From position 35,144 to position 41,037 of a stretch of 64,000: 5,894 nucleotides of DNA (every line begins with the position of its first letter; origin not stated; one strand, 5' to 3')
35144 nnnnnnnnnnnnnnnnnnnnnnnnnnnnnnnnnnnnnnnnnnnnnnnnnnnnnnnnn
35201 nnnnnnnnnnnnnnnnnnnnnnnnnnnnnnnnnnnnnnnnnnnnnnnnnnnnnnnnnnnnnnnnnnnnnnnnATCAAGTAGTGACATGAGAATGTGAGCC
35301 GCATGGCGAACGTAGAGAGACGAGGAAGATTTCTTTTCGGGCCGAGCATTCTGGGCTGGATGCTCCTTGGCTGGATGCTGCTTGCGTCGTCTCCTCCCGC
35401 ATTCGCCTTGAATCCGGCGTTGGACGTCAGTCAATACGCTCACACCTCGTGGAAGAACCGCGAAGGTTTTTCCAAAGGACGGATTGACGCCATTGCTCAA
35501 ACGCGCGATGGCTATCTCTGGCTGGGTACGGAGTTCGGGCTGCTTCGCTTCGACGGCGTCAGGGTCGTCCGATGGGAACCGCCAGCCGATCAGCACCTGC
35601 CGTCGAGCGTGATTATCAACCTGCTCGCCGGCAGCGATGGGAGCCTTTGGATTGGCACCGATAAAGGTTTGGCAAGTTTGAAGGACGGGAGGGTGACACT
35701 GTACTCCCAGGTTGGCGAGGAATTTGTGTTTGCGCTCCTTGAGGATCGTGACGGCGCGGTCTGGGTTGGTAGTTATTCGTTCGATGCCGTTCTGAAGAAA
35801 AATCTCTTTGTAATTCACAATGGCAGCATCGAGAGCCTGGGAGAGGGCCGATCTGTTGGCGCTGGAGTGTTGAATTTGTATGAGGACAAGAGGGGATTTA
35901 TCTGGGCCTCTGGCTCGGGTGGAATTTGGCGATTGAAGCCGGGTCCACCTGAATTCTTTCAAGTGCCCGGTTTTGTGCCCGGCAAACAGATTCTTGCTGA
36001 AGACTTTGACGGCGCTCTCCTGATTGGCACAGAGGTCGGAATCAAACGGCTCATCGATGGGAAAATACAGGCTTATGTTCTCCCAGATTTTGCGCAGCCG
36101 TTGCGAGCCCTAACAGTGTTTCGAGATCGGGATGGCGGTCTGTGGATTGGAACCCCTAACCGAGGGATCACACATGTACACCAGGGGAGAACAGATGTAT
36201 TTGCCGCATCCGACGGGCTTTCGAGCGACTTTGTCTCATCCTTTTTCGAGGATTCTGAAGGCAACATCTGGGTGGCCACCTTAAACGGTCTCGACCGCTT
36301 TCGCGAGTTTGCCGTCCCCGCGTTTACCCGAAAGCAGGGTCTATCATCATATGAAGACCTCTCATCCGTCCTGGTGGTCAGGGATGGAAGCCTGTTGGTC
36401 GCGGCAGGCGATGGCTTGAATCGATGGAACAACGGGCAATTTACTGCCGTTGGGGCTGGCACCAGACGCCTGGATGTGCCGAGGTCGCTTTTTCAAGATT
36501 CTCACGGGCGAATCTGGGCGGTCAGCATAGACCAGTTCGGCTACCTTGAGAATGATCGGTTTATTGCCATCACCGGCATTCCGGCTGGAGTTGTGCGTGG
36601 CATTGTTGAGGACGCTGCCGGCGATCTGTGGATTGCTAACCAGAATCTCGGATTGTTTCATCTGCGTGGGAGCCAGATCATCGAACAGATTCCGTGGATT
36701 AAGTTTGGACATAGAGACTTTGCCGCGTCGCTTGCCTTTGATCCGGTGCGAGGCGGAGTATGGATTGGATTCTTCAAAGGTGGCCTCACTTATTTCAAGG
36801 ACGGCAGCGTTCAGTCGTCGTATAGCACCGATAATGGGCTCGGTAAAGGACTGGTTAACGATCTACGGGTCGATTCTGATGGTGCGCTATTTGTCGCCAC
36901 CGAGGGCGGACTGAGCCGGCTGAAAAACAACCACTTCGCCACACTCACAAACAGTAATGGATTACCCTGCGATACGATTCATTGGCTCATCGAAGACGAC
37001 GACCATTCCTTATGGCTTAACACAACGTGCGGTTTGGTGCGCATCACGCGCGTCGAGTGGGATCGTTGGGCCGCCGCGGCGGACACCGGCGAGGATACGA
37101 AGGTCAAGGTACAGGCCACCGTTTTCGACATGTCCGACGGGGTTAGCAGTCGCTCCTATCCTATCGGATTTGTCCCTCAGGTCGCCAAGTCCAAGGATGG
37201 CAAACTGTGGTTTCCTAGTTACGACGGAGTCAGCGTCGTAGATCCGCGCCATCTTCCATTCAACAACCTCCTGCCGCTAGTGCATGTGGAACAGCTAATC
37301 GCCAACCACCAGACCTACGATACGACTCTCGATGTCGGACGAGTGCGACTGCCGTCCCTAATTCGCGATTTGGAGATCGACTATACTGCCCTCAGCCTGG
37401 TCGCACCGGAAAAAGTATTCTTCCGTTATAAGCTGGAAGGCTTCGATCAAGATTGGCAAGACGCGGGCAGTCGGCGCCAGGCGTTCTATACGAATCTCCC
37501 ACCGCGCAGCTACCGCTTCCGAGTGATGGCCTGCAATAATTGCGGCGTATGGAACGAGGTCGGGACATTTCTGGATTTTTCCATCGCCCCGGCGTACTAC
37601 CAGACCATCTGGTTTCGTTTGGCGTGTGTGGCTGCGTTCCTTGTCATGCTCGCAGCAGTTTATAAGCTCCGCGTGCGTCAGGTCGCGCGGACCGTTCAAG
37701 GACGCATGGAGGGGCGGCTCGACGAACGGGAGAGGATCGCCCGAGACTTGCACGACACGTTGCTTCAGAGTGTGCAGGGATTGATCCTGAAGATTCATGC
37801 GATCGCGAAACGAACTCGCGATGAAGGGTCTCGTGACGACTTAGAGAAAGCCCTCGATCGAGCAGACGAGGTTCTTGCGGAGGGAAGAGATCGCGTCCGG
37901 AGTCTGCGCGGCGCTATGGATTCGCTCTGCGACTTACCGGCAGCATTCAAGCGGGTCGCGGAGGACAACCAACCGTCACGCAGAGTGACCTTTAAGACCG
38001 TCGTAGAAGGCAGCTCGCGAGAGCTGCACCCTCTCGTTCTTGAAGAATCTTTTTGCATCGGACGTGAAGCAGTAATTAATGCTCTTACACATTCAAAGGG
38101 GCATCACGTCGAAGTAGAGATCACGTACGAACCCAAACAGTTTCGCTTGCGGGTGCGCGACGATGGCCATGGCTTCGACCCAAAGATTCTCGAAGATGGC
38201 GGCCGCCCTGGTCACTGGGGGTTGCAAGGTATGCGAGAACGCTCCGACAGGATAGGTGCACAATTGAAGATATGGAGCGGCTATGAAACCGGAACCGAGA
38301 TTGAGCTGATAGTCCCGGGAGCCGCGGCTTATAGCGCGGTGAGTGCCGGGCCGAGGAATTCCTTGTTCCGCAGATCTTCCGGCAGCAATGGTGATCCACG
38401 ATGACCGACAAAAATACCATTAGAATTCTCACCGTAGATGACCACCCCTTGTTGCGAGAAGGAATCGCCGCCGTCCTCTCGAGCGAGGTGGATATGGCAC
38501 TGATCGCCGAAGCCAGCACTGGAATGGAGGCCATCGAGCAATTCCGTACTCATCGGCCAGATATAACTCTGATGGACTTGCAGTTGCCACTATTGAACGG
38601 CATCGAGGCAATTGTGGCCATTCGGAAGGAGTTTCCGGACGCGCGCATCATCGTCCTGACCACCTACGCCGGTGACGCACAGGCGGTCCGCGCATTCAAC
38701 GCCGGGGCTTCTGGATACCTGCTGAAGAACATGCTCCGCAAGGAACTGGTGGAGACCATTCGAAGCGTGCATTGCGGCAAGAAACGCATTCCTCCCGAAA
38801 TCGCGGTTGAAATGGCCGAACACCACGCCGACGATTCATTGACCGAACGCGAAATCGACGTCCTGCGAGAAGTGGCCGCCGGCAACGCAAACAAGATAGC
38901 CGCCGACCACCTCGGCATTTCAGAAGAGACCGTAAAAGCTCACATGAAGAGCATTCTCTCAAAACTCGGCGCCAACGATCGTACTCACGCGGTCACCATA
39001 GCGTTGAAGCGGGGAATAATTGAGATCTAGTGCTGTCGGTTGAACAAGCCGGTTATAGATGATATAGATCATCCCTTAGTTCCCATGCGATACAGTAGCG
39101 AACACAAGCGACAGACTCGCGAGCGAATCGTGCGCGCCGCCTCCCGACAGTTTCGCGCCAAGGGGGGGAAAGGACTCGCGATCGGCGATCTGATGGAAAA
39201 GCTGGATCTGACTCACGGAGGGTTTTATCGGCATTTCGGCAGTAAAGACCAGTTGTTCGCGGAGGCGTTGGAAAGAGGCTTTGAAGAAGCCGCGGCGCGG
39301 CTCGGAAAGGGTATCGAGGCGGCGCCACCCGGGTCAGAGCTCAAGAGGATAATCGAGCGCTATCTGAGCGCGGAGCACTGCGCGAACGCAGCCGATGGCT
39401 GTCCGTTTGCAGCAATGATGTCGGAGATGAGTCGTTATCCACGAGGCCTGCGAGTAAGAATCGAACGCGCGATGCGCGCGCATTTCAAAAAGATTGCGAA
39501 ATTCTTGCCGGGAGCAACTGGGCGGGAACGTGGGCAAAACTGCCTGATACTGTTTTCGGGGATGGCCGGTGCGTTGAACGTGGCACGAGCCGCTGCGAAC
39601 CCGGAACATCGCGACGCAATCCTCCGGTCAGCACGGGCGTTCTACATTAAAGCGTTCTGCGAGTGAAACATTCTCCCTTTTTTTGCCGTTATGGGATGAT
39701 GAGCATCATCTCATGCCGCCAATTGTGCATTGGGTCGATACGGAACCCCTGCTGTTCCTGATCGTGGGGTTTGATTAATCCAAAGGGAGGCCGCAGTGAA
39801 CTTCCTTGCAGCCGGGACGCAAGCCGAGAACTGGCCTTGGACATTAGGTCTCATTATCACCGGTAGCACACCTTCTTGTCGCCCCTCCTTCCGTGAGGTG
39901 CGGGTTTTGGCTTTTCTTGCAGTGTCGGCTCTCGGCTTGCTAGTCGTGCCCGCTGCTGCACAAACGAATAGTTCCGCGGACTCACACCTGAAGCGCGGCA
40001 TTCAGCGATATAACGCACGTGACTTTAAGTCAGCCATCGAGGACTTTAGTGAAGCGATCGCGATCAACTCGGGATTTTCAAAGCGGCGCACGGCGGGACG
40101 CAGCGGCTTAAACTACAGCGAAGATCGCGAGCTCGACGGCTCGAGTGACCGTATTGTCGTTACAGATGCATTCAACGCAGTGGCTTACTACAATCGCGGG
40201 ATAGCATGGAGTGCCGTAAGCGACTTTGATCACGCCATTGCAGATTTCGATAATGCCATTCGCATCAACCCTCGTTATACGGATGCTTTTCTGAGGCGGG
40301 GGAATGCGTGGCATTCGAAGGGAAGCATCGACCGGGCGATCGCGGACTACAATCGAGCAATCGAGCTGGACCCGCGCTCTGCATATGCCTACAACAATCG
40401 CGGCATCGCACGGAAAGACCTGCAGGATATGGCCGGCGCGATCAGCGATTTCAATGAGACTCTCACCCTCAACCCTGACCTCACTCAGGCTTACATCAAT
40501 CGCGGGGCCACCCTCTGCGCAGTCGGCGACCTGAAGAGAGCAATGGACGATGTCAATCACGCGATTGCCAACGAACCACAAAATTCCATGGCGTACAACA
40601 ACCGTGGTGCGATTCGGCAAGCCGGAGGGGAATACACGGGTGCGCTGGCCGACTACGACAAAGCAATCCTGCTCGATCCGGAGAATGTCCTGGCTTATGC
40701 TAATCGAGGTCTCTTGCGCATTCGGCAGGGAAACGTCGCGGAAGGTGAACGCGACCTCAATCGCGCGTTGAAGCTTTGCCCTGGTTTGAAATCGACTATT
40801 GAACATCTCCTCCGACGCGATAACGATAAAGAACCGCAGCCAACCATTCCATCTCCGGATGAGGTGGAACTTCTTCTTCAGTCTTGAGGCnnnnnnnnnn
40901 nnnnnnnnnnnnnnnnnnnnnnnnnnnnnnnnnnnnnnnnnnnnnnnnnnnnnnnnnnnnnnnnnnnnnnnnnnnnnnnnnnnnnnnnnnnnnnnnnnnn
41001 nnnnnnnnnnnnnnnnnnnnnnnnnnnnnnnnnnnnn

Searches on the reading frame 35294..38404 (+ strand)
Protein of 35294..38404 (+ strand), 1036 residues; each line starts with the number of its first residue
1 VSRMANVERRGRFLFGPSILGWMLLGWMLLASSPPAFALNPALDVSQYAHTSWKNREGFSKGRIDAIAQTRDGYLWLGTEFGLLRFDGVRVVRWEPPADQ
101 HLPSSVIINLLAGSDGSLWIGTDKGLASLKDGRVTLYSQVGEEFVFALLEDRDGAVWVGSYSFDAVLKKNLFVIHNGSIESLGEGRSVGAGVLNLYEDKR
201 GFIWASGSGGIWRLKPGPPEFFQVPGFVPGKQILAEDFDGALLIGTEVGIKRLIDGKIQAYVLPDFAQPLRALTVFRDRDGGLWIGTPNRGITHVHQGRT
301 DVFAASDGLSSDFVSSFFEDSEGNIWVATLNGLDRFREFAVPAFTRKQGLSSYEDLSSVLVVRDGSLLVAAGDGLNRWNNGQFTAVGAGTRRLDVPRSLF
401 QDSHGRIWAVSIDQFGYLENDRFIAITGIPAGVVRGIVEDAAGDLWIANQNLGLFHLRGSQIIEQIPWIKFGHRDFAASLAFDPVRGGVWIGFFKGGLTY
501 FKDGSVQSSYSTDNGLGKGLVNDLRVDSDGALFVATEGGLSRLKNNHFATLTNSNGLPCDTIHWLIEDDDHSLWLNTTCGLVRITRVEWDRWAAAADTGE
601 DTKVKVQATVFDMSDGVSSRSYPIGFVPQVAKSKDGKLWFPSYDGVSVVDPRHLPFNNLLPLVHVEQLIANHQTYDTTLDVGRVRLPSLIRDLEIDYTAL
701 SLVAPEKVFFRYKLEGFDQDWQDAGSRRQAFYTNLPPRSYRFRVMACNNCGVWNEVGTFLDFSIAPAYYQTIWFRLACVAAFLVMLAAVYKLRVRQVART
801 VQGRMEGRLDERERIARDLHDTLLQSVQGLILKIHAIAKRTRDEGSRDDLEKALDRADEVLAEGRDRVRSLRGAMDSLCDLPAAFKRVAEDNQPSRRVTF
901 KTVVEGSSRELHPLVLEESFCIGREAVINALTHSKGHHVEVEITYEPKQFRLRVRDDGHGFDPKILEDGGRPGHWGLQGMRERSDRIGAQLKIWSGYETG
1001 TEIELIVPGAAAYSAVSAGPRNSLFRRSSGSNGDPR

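Call 48: search_protein_families(library=pfam, proteins=[window:35294-38404:+], max_evalue=0.00001)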
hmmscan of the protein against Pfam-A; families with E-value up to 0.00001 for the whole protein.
window:35294-38404:+ (1036 aa): 6 families
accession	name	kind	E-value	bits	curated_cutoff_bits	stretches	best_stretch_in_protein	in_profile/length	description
PF07494.17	Reg_prop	-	3.9e-40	131.1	20.4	0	308-330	1-23/24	Two component regulator propeller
PF07495.19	Y_Y_Y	-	9.2e-14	51.5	26.6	1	704-764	4-64/65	Y_Y_Y domain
PF07730.19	HisKA_3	-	8e-11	42.8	24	1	811-872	1-64/68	Histidine kinase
PF02518.31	HATPase_c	-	1e-09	39.2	26.4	1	924-1008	11-108/111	Histidine kinase-, DNA gyrase B-, and HSP90-like ATPase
PF08450.18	SGL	-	1.3e-06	28.7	26.3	0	503-537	69-104/246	SMP-30/Gluconolactonase/LRE-like region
PF13581.12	HATPase_c_2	-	2.7e-06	27.8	27.4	1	924-972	37-90/127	Histidine kinase-like ATPase domain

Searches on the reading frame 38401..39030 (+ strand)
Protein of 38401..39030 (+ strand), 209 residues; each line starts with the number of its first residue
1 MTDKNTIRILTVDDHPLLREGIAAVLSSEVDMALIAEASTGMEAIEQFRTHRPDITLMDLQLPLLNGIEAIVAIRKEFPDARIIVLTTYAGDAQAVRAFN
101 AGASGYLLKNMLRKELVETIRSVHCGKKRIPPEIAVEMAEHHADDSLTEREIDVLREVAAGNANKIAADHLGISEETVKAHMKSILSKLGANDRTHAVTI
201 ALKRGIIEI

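Call 48: search_protein_families(library=pfam, proteins=[window:38401-39030:+], max_evalue=0.00001)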
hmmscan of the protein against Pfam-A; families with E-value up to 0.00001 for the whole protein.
window:38401-39030:+ (209 aa): 2 families
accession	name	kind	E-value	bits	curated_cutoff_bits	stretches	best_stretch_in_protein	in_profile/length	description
PF00072.30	Response_reg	-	7.1e-27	94.2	30.2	1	9-121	1-111/111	Response regulator receiver domain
PF00196.25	GerE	-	3.7e-19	68.5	23.5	1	145-201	1-57/57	Bacterial regulatory proteins, luxR family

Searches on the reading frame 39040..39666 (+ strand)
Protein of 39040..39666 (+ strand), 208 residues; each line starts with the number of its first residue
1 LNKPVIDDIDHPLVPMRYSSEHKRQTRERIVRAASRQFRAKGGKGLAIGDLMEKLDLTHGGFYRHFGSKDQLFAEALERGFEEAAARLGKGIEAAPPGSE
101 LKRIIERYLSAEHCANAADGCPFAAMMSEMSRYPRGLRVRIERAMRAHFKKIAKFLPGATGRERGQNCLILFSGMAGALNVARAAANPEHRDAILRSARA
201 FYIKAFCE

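Call 48: search_protein_families(library=pfam, proteins=[window:39040-39666:+], max_evalue=0.00001)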
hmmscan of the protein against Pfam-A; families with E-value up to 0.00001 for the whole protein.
window:39040-39666:+ (208 aa): 1 family
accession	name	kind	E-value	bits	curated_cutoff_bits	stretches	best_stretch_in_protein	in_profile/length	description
PF00440.29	TetR_N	-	5e-10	39.4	24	1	30-76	1-47/47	Bacterial regulatory proteins, tetR family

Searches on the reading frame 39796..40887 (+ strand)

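Call 48: search_protein_families(library=pfam, proteins=[window:39796-40887:+], max_evalue=0.00001)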
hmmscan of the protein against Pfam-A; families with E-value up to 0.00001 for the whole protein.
window:39796-40887:+ (363 aa): 13 families
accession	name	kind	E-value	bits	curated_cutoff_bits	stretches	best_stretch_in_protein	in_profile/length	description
PF00515.34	TPR_1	-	1.2e-48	161.4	27.8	3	163-194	2-33/34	Tetratricopeptide repeat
PF07719.23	TPR_2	-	1.3e-39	131.5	27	0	266-297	3-34/34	Tetratricopeptide repeat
PF13414.12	TPR_11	-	1.1e-31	108.7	26.8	2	169-207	1-39/42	TPR repeat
PF13371.12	TPR_9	-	1.5e-26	92.7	35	2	280-329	11-60/73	Tetratricopeptide repeat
PF13431.12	TPR_17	-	1.3e-23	81.6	24.4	0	185-209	2-26/34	Tetratricopeptide repeat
PF13181.12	TPR_8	-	1.6e-22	78.1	25.7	0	163-193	2-32/34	Tetratricopeptide repeat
PF13432.12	TPR_16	-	2.7e-17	63.3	32.7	1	140-195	9-64/65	Tetratricopeptide repeat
PF13428.12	TPR_14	-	2.8e-12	46.4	23.5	0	302-331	5-34/44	Tetratricopeptide repeat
PF14559.12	TPR_19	-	1.1e-09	38.9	25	0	143-198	6-62/68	Tetratricopeptide repeat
PF13424.12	TPR_12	-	3.5e-09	37.2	30.1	0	196-258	3-73/77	Tetratricopeptide repeat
PF12569.14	NatA_aux_su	-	5.3e-07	29.4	33.3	0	137-198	201-262/515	N-terminal acetyltransferase A, auxiliary subunit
PF13174.12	TPR_6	-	1.1e-06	29.3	26.3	0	163-195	1-33/33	Tetratricopeptide repeat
PF01239.28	PPTA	-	1.5e-06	28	29.5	0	179-203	2-26/32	Protein prenyltransferase alpha subunit repeat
